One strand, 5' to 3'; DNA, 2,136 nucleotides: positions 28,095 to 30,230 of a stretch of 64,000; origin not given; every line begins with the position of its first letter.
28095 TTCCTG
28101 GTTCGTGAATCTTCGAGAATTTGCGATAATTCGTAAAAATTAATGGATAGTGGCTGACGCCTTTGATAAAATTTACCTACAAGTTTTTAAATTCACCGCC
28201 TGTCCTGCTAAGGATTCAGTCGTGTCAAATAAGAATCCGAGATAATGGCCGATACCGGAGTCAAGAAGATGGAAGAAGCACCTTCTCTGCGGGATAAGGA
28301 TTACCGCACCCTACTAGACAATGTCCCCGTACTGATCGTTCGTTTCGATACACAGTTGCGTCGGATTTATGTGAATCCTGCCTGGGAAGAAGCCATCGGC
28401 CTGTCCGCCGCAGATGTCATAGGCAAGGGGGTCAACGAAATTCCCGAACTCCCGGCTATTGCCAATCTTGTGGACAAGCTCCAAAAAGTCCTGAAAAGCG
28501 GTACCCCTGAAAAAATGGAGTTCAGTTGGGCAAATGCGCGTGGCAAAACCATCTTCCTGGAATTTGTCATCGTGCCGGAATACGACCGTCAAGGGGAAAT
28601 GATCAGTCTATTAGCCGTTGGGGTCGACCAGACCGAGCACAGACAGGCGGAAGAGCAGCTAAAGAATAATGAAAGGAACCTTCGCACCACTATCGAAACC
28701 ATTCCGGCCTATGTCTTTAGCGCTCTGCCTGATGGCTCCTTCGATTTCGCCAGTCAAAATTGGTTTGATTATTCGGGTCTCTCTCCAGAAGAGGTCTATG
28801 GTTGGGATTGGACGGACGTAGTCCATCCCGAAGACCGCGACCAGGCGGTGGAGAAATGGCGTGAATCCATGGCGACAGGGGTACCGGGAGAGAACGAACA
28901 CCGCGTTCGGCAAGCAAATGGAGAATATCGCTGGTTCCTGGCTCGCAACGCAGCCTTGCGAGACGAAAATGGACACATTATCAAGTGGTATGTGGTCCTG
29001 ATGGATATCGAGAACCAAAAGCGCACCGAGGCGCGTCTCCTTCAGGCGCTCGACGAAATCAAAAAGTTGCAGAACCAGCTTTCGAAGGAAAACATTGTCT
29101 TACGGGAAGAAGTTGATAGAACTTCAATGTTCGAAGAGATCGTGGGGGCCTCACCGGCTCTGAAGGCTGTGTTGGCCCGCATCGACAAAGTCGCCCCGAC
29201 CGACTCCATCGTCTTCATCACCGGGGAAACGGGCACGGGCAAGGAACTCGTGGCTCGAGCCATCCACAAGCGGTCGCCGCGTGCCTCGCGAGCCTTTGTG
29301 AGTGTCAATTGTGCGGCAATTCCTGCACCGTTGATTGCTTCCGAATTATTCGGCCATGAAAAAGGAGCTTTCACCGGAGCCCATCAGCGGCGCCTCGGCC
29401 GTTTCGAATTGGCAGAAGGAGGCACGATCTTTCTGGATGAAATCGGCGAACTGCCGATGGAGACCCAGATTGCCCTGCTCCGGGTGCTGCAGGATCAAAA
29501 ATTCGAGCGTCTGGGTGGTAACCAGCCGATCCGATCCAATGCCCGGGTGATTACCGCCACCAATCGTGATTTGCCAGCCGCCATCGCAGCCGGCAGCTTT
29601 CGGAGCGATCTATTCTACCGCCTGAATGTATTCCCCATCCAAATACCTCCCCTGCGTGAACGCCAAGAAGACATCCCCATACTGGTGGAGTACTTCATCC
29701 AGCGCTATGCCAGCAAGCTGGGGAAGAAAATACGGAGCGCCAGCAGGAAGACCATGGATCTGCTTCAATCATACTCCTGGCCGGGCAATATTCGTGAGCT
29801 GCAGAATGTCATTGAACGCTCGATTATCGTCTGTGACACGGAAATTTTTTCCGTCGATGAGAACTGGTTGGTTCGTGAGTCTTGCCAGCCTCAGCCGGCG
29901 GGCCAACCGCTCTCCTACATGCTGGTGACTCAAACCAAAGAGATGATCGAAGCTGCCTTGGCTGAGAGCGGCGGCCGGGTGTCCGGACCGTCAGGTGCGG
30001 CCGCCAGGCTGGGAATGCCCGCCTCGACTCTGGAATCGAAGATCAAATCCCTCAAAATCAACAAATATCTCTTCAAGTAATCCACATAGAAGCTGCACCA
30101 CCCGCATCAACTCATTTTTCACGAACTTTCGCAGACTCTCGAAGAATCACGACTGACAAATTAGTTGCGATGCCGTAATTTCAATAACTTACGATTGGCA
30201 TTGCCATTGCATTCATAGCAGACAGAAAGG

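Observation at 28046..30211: Mirror-image sigma-54 promoters and a shared 36-bp upstream element flanking the activator gene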

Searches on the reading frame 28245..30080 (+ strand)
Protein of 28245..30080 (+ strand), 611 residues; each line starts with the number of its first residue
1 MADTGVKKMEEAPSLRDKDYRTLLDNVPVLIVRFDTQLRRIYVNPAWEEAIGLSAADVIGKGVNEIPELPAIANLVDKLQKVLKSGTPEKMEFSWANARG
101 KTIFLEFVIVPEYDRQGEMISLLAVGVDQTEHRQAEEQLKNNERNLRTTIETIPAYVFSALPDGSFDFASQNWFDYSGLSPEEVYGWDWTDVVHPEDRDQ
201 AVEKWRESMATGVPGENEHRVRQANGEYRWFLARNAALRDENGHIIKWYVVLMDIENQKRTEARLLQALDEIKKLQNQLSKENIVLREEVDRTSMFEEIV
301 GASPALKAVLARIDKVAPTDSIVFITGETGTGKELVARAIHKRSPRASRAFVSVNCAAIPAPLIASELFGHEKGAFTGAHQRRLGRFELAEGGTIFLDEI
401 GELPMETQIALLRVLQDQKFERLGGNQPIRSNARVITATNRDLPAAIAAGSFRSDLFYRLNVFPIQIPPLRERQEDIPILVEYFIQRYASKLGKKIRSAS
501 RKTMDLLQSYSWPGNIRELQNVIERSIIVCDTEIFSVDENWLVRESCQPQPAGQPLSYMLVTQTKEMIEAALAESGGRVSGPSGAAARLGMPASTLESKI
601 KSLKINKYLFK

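Call 9: search_protein_families(library=pfam, proteins=[window:28245-30080:+], max_evalue=0.01)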
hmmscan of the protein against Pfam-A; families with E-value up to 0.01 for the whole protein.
window:28245-30080:+ (611 aa): 14 families
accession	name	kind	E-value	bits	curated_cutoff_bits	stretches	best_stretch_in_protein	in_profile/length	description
PF00158.32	Sigma54_activat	-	4.2e-70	235.2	20.2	1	299-466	1-168/168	Sigma-54 interaction domain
PF08448.16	PAS_4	-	3.2e-29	101.8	23.1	2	24-133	1-109/110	PAS fold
PF08447.18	PAS_3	-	1.7e-28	99.2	25.6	2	168-251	3-88/89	PAS fold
PF25601.1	AAA_lid_14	-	5.1e-25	87.6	27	1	471-538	1-68/87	AAA+ ATPase lid domain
PF14532.12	Sigma54_activ_2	-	2.2e-21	77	25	1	300-470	1-138/138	Sigma-54 interaction domain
PF00989.32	PAS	-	1.1e-20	74.2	22.6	2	146-255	3-113/113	PAS fold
PF13426.13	PAS_9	-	7.8e-19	68.3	27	2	159-255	6-101/103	PAS domain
PF13188.13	PAS_8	-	4.8e-08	33.1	21.8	1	20-70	3-51/65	PAS domain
PF07728.20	AAA_5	-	5.6e-07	30.1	22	1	323-441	2-123/139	AAA domain (dynein-related subfamily)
PF13596.12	PAS_10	-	2.8e-06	28.3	22.1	0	22-105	3-83/106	PAS domain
PF13191.12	AAA_16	-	1.3e-05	26.3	32.6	1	305-398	8-100/167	AAA ATPase domain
PF00004.35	AAA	-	1.3e-05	26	21.2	1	324-446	2-117/131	ATPase family associated with various cellular activities (AAA)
PF02954.25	HTH_8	-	3.4e-05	23.9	22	1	565-601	7-40/42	Bacterial regulatory protein, Fis family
PF13401.12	AAA_22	-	0.0065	17.2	27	0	319-358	4-43/130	AAA domain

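Call 11: find_encoding_contigs(protein=window:28245-30080:+, flank=3000, max_places=6)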
Protein window:28245-30080:+ (611 aa): no gene with exactly this product is on record in the collection.

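Call 12: find_related_loci(query=window:28245-30080:+, collection=genome_contigs, flank=4000)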
Query window:28245-30080:+ (611 aa) in genome_contigs; peptide patterns used: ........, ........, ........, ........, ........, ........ (x = any residue, [..] = any of these).
600 stretches matched a pattern (row limit reached: there are more); 599 encode a relative of the query (tblastn E <= 1e-3); the best 80 are kept; 80 distinct loci.
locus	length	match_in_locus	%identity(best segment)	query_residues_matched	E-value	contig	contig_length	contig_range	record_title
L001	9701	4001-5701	53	20-611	0e+0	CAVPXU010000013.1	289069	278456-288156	MAG: Candidatus Acidoferrales bacterium isolate MFD00008.bin.1.15 genome assembly, contig: contig_90368, whole genome sh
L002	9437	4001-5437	56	117-611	1e-177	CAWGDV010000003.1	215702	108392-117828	MAG: uncultured Nitrospiraceae bacterium isolate MFD02159.bin.1.78 genome assembly, contig: contig_14211, whole genome s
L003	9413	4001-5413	54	133-611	9e-164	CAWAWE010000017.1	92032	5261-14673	MAG: uncultured Acidobacteriota bacterium isolate MFD04540.bin.1.14 genome assembly, contig: contig_2868, whole genome s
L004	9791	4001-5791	45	20-610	5e-158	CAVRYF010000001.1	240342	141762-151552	MAG: uncultured Acidobacteriota bacterium isolate MFD02242.bin.2.257 genome assembly, contig: contig_1142, whole genome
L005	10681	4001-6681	59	110-611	8e-155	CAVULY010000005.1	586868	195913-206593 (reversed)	MAG: uncultured Acidobacteriota bacterium isolate MFD06435.bin.1.27 genome assembly, contig: contig_34806, whole genome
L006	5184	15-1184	59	208-611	5e-154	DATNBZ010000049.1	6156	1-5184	MAG TPA_asm: Blastocatellia bacterium isolate SMAG_U11201 k141_3233054, whole genome shotgun sequence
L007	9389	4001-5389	58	7-610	2e-178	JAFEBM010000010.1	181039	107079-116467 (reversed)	MAG: Nitrospira sp. isolate CTRL-LIN-TMP-bin1 Nitrospira-sp.-TMP-bin1__10__length-181039, whole genome shotgun sequence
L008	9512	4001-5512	44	7-607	6e-133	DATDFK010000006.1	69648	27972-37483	MAG TPA_asm: Pyrinomonadaceae bacterium isolate SMAG_U224 k141_1043051, whole genome shotgun sequence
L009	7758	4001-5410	43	138-607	1e-113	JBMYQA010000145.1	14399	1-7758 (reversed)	MAG: Flammeovirgaceae bacterium isolate ME_XS_2305_bin_46 ME_XS_2305_bin_46_161, whole genome shotgun sequence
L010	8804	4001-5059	50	252-607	2e-110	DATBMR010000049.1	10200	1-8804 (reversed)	MAG TPA_asm: Candidatus Binatia bacterium isolate SMAG_U4003 k141_2908108, whole genome shotgun sequence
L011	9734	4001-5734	36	2-611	3e-108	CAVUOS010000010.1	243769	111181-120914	MAG: Terriglobia bacterium isolate MFD03975.bin.2.179 genome assembly, contig: contig_142292, whole genome shotgun seque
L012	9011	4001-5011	51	267-607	2e-107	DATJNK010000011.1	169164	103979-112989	MAG TPA_asm: Verrucomicrobiia bacterium isolate SMAG_U14859 k141_2814018, whole genome shotgun sequence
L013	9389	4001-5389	41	130-611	2e-107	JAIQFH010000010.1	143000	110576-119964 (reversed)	MAG: Terriglobia bacterium isolate SRVP_4 SR-VP_26_10_2019_C_20cm_scaffold_215, whole genome shotgun sequence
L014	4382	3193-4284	49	243-609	3e-106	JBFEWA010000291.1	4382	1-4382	MAG: Bermanella sp. isolate Mix_mud08.2021.06.49 k141_1999168_length_4382_cov_14.0000, whole genome shotgun sequence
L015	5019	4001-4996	51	271-607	2e-104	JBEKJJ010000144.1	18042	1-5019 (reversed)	MAG: Bryobacteraceae bacterium isolate SPRUCE 320 SPRUCE_320_144, whole genome shotgun sequence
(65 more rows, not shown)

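Call 25: find_homologous_proteins(query=window:28245-30080:+, max_evalue=1e-100)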
Query window:28245-30080:+ (611 aa): 7987 proteins with E <= 1e-100 among 8000 candidates; the best 120 are listed.
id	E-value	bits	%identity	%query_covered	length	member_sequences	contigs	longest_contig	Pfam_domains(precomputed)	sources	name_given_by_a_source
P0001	0.0e+0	1569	73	99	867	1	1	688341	PF13426.14,PF13188.14,PF00004.36,PF14532.13,PF07728.21,PF13191.13,PF13596.13,PF08447.19,PF00158.33,PF25601.2,PF02954.26,PF08448.17,PF00989.32,PF14598.13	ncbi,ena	-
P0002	0.0e+0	1557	80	88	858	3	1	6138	PF13596.13,PF08447.19,PF13426.14,PF13188.14,PF00158.33,PF25601.2,PF08448.17,PF00989.32,PF14532.13,PF07728.21,PF14598.13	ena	-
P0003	0.0e+0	1450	69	99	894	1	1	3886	PF13426.14,PF13188.14,PF06941.18,PF00004.36,PF14532.13,PF07728.21,PF13596.13,PF08447.19,PF00158.33,PF25601.2,PF08448.17,PF00989.32,PF14598.13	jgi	jgi:PAS domain S-box-containing protein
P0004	0.0e+0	1404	72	99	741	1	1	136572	PF13596.13,PF08447.19,PF13426.14,PF13188.14,PF00158.33,PF25601.2,PF08448.17,PF00989.32,PF14532.13,PF07728.21,PF14598.13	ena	-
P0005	0.0e+0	1392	71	99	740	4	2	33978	PF13596.13,PF08447.19,PF13426.14,PF13188.14,PF00158.33,PF25601.2,PF08448.17,PF00989.32,PF14532.13,PF07728.21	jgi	-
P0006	0.0e+0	1368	74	99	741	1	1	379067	PF13596.13,PF08447.19,PF13426.14,PF13188.14,PF00158.33,PF25601.2,PF08448.17,PF00989.32,PF14532.13,PF07728.21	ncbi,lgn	ncbi:MAG: sigma 54-interacting transcriptional regulator [Thermodesulfobacteriota bacterium]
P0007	0.0e+0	1360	83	87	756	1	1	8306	PF13596.13,PF08447.19,PF13426.14,PF13188.14,PF00158.33,PF25601.2,PF08448.17,PF00004.36,PF00989.32,PF14532.13,PF07728.21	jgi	jgi:formate hydrogenlyase transcriptional activator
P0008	0.0e+0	1356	72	100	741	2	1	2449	PF13596.13,PF08447.19,PF13426.14,PF13188.14,PF00158.33,PF25601.2,PF08448.17,PF00004.36,PF00989.32,PF14532.13,PF07728.21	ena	-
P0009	0.0e+0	1351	73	100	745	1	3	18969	PF13596.13,PF08447.19,PF13426.14,PF13188.14,PF00158.33,PF25601.2,PF08448.17,PF00004.36,PF00989.32,PF14532.13,PF07728.21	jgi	jgi:formate hydrogenlyase transcriptional activator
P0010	0.0e+0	1351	100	99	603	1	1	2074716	PF13596.13,PF08447.19,PF13426.14,PF13188.14,PF00158.33,PF25601.2,PF08448.17,PF00004.36,PF00989.32,PF14532.13,PF07728.21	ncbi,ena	-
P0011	0.0e+0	1350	83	87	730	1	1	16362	PF13596.13,PF08447.19,PF13426.14,PF13188.14,PF00158.33,PF25601.2,PF08448.17,PF00004.36,PF00989.32,PF14532.13,PF07728.21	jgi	jgi:formate hydrogenlyase transcriptional activator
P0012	0.0e+0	1344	73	99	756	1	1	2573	PF13596.13,PF08447.19,PF13426.14,PF13188.14,PF00158.33,PF25601.2,PF08448.17,PF00989.32,PF14532.13,PF07728.21,PF13191.13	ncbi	-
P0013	0.0e+0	1334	83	87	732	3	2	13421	PF13596.13,PF08447.19,PF13426.14,PF13188.14,PF00158.33,PF25601.2,PF08448.17,PF00004.36,PF00989.32,PF14532.13,PF07728.21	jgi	jgi:formate hydrogenlyase transcriptional activator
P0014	0.0e+0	1303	72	99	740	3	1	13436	PF13426.14,PF13188.14,PF14532.13,PF07728.21,PF13596.13,PF08447.19,PF00158.33,PF25601.2,PF02954.26,PF08448.17,PF00989.32,PF14598.13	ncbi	-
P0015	0.0e+0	1286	94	100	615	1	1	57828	PF13596.13,PF08447.19,PF13426.14,PF13188.14,PF00158.33,PF25601.2,PF08448.17,PF00004.36,PF00989.32,PF14532.13,PF07728.21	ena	-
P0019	0.0e+0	1247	75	100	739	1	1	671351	PF13596.13,PF08447.19,PF13426.14,PF13188.14,PF00158.33,PF25601.2,PF08448.17,PF00989.32,PF14532.13,PF07728.21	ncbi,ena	-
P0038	0.0e+0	1196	61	100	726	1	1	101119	PF13596.13,PF08447.19,PF13426.14,PF13188.14,PF00158.33,PF25601.2,PF02954.26,PF08448.17,PF00989.32,PF14532.13,PF07728.21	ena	-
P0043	0.0e+0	1183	86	100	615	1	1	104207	PF13596.13,PF08447.19,PF13426.14,PF13188.14,PF00158.33,PF25601.2,PF08448.17,PF00989.32,PF14532.13,PF07728.21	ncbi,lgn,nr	ncbi:MAG: sigma 54-interacting transcriptional regulator [Deltaproteobacteria bacterium]|nr:sigma 54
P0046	0.0e+0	1179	76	99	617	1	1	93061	PF13596.13,PF08447.19,PF13426.14,PF00158.33,PF25601.2,PF08448.17,PF00989.32,PF14532.13,PF07728.21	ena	-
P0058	0.0e+0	1139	85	99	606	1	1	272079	PF08447.19,PF13426.14,PF13188.14,PF00158.33,PF25601.2,PF08448.17,PF00004.36,PF00989.32,PF14532.13,PF07728.21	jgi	jgi:formate hydrogenlyase transcriptional activator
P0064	0.0e+0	1097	71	98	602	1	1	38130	PF13596.13,PF08447.19,PF13426.14,PF00158.33,PF25601.2,PF02954.26,PF08448.17,PF00004.36,PF00989.32,PF14532.13,PF07728.21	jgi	jgi:formate hydrogenlyase transcriptional activator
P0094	3.8e-269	912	82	81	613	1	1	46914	PF08447.19,PF13426.14,PF00158.33,PF25601.2,PF08448.17,PF00004.36,PF00989.32,PF14532.13,PF07728.21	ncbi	ncbi:MAG: sigma 54-interacting transcriptional regulator [Desulfobaccales bacterium]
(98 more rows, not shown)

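Call 26: find_encoding_contigs(protein=P0015, flank=4000, max_places=1)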
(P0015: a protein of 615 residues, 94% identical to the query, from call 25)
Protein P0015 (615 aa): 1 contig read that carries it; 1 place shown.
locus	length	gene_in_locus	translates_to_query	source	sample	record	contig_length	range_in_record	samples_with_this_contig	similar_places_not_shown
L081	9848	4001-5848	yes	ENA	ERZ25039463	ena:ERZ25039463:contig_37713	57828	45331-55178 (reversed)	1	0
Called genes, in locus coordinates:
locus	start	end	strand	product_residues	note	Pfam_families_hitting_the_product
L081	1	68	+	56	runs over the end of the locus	-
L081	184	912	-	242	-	PF03176:MMPL (weak)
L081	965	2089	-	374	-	PF03176:MMPL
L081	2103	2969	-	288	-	-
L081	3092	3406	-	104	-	PF08238:Sel1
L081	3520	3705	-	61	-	-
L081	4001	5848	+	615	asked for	PF00989:PAS, PF08448:PAS_4, PF13426:PAS_9, PF00989:PAS, PF08448:PAS_4, PF08447:PAS_3, PF13426:PAS_9, PF00158:Sigma54_activat, +7 more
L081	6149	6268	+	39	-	-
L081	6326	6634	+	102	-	-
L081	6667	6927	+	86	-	-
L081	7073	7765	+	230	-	PF06210:DUF1003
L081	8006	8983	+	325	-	PF01116:F_bP_aldolase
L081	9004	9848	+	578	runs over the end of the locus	PF00343:Phosphorylase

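Call 27: find_encoding_contigs(protein=P0043, flank=4000, max_places=1)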
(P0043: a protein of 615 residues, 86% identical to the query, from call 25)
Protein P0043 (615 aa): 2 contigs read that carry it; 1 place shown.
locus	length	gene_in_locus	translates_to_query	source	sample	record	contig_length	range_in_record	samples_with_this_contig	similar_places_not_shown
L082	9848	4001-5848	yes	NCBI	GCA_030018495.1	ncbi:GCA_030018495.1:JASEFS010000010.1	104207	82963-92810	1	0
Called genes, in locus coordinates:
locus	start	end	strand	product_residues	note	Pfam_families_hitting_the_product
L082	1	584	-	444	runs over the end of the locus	PF07731:Cu-oxidase_2 (faint), PF07732:Cu-oxidase_3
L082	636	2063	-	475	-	PF07732:Cu-oxidase_3 (weak)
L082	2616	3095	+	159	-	-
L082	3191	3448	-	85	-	-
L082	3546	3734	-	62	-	-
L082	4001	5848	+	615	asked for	PF00989:PAS, PF08448:PAS_4, PF13426:PAS_9, PF00989:PAS, PF08448:PAS_4, PF08447:PAS_3, PF13426:PAS_9, PF00158:Sigma54_activat, +5 more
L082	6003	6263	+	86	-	-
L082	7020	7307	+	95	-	PF01293:PEPCK_ATP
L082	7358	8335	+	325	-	PF01116:F_bP_aldolase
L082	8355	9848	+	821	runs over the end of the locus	PF00343:Phosphorylase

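Call 28: find_encoding_contigs(protein=P0094, flank=4000, max_places=1)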
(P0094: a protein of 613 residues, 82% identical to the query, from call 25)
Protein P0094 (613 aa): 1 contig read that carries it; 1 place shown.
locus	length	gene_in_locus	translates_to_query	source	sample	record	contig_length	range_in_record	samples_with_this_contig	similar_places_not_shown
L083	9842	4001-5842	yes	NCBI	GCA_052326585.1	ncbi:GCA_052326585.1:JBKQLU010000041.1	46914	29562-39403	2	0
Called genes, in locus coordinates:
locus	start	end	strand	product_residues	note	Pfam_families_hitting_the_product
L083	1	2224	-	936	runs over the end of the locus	PF00005:ABC_tran, PF13304:AAA_21 (weak), PF12679:ABC2_membrane_2, PF12698:ABC2_membrane_3, PF01061:ABC2_membrane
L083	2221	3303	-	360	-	PF25876:HH_MFP_RND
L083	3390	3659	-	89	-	-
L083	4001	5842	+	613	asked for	PF08447:PAS_3, PF00989:PAS, PF08448:PAS_4, PF13426:PAS_9, PF08447:PAS_3, PF00158:Sigma54_activat, PF14532:Sigma54_activ_2, PF25601:AAA_lid_14, +3 more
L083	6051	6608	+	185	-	PF05008:V-SNARE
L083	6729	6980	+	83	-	-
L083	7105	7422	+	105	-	-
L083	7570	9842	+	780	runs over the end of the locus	PF03176:MMPL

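Call 29: find_encoding_contigs(protein=P0046, flank=4000, max_places=1)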
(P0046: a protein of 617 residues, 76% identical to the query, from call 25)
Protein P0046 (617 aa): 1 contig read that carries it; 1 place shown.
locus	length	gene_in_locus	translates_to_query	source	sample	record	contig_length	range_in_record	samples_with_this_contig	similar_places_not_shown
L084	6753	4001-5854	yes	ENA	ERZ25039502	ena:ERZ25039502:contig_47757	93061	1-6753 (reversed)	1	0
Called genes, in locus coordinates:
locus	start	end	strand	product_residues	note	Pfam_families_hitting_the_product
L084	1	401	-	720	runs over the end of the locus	PF02897:Peptidase_S9_N, PF00326:Peptidase_S9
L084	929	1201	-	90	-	PF00583:Acetyltransf_1, PF13508:Acetyltransf_7 (weak), PF08445:FR47 (weak)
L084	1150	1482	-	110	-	-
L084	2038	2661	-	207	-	PF00440:TetR_N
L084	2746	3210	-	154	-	PF08238:Sel1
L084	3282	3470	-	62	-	-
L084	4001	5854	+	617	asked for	PF00989:PAS, PF08448:PAS_4, PF13426:PAS_9, PF08447:PAS_3, PF00989:PAS, PF08448:PAS_4, PF08447:PAS_3, PF00158:Sigma54_activat, +5 more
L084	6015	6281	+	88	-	-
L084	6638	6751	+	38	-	?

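Call 30: find_encoding_contigs(protein=P0019, flank=4000, max_places=1)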
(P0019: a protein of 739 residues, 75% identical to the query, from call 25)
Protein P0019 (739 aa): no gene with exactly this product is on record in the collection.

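Call 31: find_encoding_contigs(protein=P0001, flank=4000, max_places=1)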
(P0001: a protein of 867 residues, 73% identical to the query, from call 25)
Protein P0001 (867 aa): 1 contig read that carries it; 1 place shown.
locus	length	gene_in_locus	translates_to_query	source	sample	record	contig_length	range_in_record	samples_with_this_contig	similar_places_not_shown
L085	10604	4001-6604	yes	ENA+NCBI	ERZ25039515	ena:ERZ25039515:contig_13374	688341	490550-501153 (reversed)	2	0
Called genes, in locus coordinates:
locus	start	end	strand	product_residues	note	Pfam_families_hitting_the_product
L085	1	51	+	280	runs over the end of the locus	PF13276:HTH_21, PF00665:rve, PF13683:rve_3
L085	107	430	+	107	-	PF11066:DUF2867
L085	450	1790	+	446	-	PF00875:DNA_photolyase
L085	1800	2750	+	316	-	PF04463:2-thiour_desulf, PF08349:DUF1722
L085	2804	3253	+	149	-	PF01243:PNPOx_N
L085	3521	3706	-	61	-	-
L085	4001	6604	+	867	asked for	PF08448:PAS_4, PF13426:PAS_9, PF00989:PAS, PF08448:PAS_4, PF08447:PAS_3, PF00989:PAS, PF08447:PAS_3, PF08448:PAS_4, +17 more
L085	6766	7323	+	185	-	-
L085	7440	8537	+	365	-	PF00989:PAS, PF08448:PAS_4, PF13426:PAS_9, PF00512:HisKA, PF02518:HATPase_c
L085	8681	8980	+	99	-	-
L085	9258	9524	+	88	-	-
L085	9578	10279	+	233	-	PF07885:Ion_trans_2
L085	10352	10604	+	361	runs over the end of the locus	PF25876:HH_MFP_RND (weak)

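Call 32: find_encoding_contigs(protein=P0064, flank=4000, max_places=1)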
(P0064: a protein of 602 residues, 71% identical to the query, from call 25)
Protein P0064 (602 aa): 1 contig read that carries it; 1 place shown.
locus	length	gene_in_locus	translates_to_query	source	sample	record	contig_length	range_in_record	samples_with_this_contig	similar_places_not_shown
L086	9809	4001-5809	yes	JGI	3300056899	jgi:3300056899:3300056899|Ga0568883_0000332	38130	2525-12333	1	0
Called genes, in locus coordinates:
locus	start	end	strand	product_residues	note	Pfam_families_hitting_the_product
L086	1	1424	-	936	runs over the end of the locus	PF00005:ABC_tran, PF13304:AAA_21 (weak), PF12679:ABC2_membrane_2, PF12698:ABC2_membrane_3, PF01061:ABC2_membrane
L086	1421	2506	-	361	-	PF25997:BSH_YhbJ (faint), PF25876:HH_MFP_RND (weak)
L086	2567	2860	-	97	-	PF13466:STAS_2 (weak)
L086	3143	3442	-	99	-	-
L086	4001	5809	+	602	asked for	PF00989:PAS, PF08448:PAS_4, PF13426:PAS_9, PF08447:PAS_3, PF00989:PAS, PF08448:PAS_4, PF13426:PAS_9, PF08447:PAS_3, +7 more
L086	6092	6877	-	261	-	PF01734:Patatin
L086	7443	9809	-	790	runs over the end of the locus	PF01590:GAF (weak), PF13185:GAF_2 (weak)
